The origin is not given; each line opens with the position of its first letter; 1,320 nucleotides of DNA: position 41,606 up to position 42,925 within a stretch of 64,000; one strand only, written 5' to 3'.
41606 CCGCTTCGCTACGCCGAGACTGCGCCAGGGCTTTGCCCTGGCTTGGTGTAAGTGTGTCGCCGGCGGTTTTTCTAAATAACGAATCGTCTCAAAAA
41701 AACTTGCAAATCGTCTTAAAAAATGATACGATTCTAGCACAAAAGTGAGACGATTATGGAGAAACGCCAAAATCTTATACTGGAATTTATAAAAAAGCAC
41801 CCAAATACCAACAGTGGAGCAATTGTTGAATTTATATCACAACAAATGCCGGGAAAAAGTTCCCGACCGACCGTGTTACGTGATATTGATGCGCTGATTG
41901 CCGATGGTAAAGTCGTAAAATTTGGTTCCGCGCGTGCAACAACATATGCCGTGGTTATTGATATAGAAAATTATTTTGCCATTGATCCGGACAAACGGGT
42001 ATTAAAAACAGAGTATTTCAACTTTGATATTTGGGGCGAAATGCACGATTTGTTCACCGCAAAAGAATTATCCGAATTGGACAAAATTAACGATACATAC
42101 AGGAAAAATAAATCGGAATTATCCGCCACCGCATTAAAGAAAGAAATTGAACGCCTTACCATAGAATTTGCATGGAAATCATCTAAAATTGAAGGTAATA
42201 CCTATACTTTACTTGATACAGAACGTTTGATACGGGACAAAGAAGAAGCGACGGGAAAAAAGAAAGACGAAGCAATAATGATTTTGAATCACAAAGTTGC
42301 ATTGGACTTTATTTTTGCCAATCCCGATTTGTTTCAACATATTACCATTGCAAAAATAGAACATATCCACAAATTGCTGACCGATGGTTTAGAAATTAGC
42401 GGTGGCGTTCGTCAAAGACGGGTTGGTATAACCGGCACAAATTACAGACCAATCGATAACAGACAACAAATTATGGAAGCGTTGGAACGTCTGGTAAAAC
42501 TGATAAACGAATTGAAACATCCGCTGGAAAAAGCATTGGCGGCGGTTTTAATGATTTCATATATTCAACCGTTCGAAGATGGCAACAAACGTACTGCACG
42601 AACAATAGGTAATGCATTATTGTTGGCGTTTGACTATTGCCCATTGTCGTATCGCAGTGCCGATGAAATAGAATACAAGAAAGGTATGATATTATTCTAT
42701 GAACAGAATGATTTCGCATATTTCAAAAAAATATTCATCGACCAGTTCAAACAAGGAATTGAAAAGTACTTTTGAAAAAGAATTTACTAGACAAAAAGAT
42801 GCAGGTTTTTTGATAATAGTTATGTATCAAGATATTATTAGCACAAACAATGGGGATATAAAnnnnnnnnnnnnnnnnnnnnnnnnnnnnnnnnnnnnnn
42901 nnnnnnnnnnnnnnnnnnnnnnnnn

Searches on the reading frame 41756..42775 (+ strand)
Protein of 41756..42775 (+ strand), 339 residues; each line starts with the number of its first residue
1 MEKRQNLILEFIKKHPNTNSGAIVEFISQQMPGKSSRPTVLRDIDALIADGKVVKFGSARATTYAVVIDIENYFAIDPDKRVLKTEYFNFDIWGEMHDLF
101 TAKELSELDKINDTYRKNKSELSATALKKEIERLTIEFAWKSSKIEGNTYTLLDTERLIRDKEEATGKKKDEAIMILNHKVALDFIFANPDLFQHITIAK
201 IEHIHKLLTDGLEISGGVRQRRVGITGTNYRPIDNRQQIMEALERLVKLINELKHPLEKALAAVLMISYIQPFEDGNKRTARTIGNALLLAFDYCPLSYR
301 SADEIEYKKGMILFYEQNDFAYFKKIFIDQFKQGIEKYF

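Call 28: search_protein_families(library=pfam, proteins=[window:41756-42775:+], max_evalue=0.01)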
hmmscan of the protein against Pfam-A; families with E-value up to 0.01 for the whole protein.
window:41756-42775:+ (339 aa): 2 families
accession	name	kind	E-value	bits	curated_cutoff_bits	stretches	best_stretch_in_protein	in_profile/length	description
PF02661.23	Fic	-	3.4e-14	53.9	24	1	196-289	2-93/93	Fic/DOC family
PF08784.17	RPA_C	-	0.0093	17.1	22.6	0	2-53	50-99/106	Replication protein A C terminal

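Call 48: search_protein_families(library=ncbifam, proteins=[window:41756-42775:+], max_evalue=0.01)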
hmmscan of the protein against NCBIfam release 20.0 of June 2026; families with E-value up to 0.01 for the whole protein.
window:41756-42775:+ (339 aa): 1 family
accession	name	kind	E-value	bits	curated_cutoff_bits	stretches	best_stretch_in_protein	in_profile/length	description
TIGR01550.1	DOC_P1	subfamily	0.0011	19.2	38.65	1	261-294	54-89/122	type II toxin-antitoxin system death-on-curing family toxin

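Call 49: search_protein_families(library=padloc, proteins=[window:41756-42775:+], max_evalue=0.01)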
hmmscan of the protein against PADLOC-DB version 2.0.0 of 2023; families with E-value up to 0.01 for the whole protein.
window:41756-42775:+ (339 aa): 7 families
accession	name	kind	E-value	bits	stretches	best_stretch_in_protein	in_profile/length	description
PDLC03963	SoFic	-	2e-20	71.5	1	127-290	47-213/361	-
PDLC04840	PDC-S04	-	1.4e-15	55.6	1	131-297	8-182/227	-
PDLC04836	PDC-S04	-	1.7e-12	45.1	1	132-328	23-224/244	-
PDLC04837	PDC-S04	-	7.5e-12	43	1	132-327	23-220/234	-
PDLC04839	PDC-S04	-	5.2e-07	27.5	1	184-309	47-181/205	-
PDLC04838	PDC-S04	-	8.6e-05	20.4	1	193-331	60-202/209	-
PDLC04966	PDC-S24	-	0.0023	14.8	1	235-290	282-337/497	-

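Call 62: search_protein_families(library=phrogs, proteins=[window:41756-42775:+], max_evalue=0.01)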
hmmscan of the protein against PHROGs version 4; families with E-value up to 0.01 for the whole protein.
window:41756-42775:+ (339 aa): 4 families
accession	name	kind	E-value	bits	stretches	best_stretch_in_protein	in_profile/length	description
phrog_11900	-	unknown function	8.1e-33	114.8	1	126-327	5-213/230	-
phrog_5978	-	unknown function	2.5e-24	87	1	106-291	23-220/364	-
phrog_577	-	moron, auxiliary metabolic gene and host takeover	0.0024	18.7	1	242-287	36-83/128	Doc-like toxin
phrog_23170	-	unknown function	0.0025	18.5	0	188-285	37-139/191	-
